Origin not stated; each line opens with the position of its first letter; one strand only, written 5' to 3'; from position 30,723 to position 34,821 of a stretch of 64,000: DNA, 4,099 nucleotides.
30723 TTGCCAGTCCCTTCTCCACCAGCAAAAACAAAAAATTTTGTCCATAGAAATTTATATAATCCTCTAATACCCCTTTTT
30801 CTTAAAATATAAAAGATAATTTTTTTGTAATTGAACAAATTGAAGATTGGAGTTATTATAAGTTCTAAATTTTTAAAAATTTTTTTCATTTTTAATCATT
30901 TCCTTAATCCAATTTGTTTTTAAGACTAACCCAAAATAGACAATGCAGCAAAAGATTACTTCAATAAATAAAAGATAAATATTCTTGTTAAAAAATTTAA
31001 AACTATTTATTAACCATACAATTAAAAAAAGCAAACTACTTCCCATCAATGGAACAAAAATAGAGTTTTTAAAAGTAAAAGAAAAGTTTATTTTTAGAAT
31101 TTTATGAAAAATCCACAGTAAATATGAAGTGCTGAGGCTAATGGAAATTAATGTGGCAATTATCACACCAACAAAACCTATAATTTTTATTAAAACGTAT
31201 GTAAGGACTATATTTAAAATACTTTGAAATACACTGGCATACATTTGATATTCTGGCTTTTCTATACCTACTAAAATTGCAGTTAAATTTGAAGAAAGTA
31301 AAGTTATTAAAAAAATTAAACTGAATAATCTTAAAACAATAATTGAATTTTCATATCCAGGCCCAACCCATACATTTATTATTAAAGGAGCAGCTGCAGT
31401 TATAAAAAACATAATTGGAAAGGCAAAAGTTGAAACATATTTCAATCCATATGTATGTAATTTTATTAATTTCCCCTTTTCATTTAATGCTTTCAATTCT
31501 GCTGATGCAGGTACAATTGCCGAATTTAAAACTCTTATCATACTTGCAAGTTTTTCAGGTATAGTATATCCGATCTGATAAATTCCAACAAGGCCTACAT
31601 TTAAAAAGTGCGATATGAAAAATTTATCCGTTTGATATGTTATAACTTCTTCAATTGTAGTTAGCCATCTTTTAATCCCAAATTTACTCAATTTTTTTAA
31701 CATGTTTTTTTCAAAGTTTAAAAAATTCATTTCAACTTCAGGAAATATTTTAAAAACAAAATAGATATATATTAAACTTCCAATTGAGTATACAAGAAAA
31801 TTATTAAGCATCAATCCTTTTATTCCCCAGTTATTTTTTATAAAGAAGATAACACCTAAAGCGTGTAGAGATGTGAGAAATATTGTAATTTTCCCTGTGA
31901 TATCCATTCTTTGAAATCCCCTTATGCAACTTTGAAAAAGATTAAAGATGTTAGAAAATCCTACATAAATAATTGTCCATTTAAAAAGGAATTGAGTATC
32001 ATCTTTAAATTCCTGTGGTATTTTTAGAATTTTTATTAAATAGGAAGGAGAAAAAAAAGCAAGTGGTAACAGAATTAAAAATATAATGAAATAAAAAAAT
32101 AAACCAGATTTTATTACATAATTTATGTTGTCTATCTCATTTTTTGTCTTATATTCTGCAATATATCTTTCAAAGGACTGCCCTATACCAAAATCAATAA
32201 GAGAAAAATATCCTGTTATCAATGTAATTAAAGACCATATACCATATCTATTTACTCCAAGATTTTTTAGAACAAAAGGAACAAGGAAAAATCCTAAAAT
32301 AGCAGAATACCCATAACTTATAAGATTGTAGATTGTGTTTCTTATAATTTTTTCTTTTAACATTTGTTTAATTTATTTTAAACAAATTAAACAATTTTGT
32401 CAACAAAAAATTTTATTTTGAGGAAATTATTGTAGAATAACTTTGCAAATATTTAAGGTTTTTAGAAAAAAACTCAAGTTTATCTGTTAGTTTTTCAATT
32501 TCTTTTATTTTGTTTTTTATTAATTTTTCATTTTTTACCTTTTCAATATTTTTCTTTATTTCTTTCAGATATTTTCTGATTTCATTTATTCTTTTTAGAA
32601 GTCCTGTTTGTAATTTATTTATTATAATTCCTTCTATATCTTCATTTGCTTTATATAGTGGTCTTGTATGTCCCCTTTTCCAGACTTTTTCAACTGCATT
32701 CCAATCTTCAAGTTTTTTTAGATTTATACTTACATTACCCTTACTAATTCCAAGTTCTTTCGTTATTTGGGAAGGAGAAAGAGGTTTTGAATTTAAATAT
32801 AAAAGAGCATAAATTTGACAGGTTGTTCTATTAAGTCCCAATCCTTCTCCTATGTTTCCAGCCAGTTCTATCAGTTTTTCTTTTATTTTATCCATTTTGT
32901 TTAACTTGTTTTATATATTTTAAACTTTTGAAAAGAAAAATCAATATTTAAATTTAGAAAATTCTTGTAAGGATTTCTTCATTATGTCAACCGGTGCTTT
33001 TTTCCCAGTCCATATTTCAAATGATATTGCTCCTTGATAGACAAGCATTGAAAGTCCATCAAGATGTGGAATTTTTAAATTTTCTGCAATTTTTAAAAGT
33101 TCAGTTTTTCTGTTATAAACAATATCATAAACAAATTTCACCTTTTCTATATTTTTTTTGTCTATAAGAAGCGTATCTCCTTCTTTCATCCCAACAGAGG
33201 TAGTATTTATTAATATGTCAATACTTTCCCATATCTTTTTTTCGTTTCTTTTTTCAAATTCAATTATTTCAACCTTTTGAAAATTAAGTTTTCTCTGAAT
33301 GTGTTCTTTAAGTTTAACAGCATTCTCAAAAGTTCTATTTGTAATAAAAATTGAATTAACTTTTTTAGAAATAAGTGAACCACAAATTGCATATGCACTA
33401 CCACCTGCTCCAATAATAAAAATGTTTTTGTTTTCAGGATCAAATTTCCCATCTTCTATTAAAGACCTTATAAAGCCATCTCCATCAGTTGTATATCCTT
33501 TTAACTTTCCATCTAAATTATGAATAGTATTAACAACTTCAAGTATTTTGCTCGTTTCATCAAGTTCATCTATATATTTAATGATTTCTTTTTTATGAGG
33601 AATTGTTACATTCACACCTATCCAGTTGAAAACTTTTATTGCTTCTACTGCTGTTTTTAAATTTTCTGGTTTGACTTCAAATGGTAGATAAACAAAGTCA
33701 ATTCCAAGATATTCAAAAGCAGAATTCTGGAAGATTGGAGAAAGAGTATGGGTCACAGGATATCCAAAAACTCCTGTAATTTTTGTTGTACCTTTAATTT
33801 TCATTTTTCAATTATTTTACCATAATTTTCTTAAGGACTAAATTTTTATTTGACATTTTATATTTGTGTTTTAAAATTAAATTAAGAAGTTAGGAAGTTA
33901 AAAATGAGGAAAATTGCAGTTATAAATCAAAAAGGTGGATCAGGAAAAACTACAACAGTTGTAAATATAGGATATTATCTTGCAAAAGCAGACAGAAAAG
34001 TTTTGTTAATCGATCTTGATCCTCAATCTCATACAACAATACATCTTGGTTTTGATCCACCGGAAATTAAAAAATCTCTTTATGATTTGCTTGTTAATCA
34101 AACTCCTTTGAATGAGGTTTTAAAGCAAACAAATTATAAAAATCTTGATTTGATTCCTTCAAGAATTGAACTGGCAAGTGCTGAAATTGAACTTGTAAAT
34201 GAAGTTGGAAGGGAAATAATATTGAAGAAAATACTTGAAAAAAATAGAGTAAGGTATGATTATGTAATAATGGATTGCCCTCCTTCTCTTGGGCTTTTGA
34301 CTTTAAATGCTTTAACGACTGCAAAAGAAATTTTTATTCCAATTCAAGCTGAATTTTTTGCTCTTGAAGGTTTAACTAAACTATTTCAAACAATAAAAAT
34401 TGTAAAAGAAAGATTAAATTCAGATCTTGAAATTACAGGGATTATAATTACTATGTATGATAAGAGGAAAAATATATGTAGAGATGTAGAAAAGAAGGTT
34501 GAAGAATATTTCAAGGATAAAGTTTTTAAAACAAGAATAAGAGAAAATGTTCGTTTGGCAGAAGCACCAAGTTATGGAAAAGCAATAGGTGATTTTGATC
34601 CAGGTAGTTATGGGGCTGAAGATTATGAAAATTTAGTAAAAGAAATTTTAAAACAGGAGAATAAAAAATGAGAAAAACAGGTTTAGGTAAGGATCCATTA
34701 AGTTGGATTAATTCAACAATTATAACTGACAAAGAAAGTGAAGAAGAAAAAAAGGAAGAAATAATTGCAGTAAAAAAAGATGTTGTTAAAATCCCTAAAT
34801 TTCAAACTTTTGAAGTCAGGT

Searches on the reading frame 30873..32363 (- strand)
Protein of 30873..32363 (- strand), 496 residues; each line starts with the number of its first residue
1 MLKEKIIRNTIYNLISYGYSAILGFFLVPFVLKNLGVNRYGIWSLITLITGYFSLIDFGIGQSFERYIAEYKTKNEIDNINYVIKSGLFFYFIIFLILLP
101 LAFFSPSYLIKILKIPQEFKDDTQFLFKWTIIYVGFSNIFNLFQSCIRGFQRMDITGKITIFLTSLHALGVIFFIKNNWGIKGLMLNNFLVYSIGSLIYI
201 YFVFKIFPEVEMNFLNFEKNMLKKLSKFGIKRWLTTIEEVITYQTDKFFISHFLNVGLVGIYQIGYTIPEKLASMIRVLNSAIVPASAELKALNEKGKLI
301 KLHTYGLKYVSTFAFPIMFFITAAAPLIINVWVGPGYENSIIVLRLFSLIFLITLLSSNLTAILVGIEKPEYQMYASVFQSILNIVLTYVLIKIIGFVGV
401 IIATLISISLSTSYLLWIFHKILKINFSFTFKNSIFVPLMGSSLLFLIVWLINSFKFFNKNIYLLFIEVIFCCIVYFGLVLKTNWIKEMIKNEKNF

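Call 9: search_protein_families(library=pfam, max_evalue=0.0001, proteins=[window:30873-32363:-])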
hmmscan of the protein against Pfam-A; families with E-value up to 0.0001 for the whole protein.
window:30873-32363:- (496 aa): 3 families
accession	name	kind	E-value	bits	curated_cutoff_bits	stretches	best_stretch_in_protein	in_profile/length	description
PF01943.22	Polysacc_synt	-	1.3e-17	64.5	28.2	1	7-290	2-273/274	Polysaccharide biosynthesis protein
PF13440.11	Polysacc_synt_3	-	4.9e-14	52.7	23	1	36-340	7-291/293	Polysaccharide biosynthesis protein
PF01554.23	MatE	-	2.6e-07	30.9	24.9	1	24-168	12-156/161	MatE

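Call 62: search_protein_families(library=ncbifam, max_evalue=1e-10, proteins=[window:30873-32363:-])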
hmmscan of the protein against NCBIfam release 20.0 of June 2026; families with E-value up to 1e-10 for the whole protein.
window:30873-32363:- (496 aa): 1 family
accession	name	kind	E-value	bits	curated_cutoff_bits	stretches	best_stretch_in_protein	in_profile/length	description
TIGR00797.1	matE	subfamily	2.1e-13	50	147.4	0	245-455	15-232/396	MATE family efflux transporter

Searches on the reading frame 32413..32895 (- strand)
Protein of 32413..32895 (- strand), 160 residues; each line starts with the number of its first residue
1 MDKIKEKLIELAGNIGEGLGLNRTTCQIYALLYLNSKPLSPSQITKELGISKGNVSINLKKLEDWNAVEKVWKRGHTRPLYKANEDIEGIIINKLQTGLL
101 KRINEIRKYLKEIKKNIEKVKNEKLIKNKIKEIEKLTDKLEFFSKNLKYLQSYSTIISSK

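Call 9: search_protein_families(library=pfam, max_evalue=0.0001, proteins=[window:32413-32895:-])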
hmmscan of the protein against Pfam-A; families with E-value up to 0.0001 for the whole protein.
window:32413-32895:- (160 aa): 6 families
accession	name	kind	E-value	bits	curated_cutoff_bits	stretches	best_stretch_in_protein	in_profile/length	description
PF12802.13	MarR_2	-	5.2e-10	39.8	27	1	20-71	2-53/61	MarR family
PF01022.26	HTH_5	-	7.8e-07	29.3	22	1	30-69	7-46/47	Bacterial regulatory protein, arsR family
PF01978.25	TrmB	-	6.9e-06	26.3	25.6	1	19-83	4-64/68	Sugar-specific transcriptional regulator TrmB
PF13412.12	HTH_24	-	8.7e-06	25.7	21.9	1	21-64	1-43/48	Winged helix-turn-helix DNA-binding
PF12840.13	HTH_20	-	8.9e-06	26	27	1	22-69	3-49/51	Helix-turn-helix domain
PF08279.18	HTH_11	-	6.4e-05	23.2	25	0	27-75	4-53/55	HTH domain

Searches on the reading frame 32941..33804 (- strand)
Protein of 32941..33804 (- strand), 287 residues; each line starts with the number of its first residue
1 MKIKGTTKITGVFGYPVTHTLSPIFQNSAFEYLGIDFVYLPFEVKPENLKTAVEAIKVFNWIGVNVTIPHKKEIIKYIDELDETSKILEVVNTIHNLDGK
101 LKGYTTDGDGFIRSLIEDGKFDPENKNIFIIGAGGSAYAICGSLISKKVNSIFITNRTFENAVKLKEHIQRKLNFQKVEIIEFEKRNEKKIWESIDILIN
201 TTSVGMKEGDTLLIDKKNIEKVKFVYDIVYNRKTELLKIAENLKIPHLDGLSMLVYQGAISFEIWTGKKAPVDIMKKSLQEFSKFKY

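Call 9: search_protein_families(library=pfam, max_evalue=0.0001, proteins=[window:32941-33804:-])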
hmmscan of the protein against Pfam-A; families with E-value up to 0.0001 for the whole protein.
window:32941-33804:- (287 aa): 3 families
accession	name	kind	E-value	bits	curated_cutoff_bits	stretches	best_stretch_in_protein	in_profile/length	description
PF08501.16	Shikimate_dh_N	-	4.8e-27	94.5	27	1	12-94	1-83/83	Shikimate dehydrogenase substrate binding domain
PF18317.6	SDH_C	-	1.6e-15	57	25.8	1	250-280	1-31/31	Shikimate 5'-dehydrogenase C-terminal domain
PF01488.26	Shikimate_DH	-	3.3e-09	37.4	24.3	1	124-222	11-98/138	Shikimate / quinate 5-dehydrogenase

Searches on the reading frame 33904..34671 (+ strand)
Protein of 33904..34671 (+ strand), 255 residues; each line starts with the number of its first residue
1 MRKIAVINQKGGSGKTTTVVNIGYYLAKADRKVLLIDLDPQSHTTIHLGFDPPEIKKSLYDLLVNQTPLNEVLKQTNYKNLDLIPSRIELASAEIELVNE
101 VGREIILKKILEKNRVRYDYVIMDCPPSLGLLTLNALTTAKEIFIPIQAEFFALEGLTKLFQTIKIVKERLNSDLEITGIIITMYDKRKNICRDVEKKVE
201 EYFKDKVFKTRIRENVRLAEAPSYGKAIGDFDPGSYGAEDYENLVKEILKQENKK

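Call 9: search_protein_families(library=pfam, max_evalue=0.0001, proteins=[window:33904-34671:+])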
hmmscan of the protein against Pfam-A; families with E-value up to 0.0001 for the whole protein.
window:33904-34671:+ (255 aa): 7 families
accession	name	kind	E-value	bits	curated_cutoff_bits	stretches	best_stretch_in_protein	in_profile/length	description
PF13614.12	AAA_31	-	5.5e-65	219.1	27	1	1-177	1-177/177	AAA domain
PF01656.29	CbiA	-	1.3e-24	86.9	25.4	1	4-226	1-123/125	CobQ/CobB/MinD/ParA nucleotide binding domain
PF09140.17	MipZ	-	2.1e-10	40.8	20.7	1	4-160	3-142/262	ATPase MipZ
PF00142.24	Fer4_NifH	-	3.1e-10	40.4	25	1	3-252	2-248/271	4Fe-4S iron sulfur cluster binding proteins, NifH/frxC family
PF06564.18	CBP_BcsQ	-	1.8e-08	34.7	21.3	1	1-245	1-230/234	Cellulose biosynthesis protein BcsQ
PF10609.15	ParA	-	1.2e-07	31.9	27.1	1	2-185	4-175/246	NUBPL iron-transfer P-loop NTPase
PF02374.21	ArsA_ATPase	-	1.7e-07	31.2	24.3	1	4-170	3-179/305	Anion-transporting ATPase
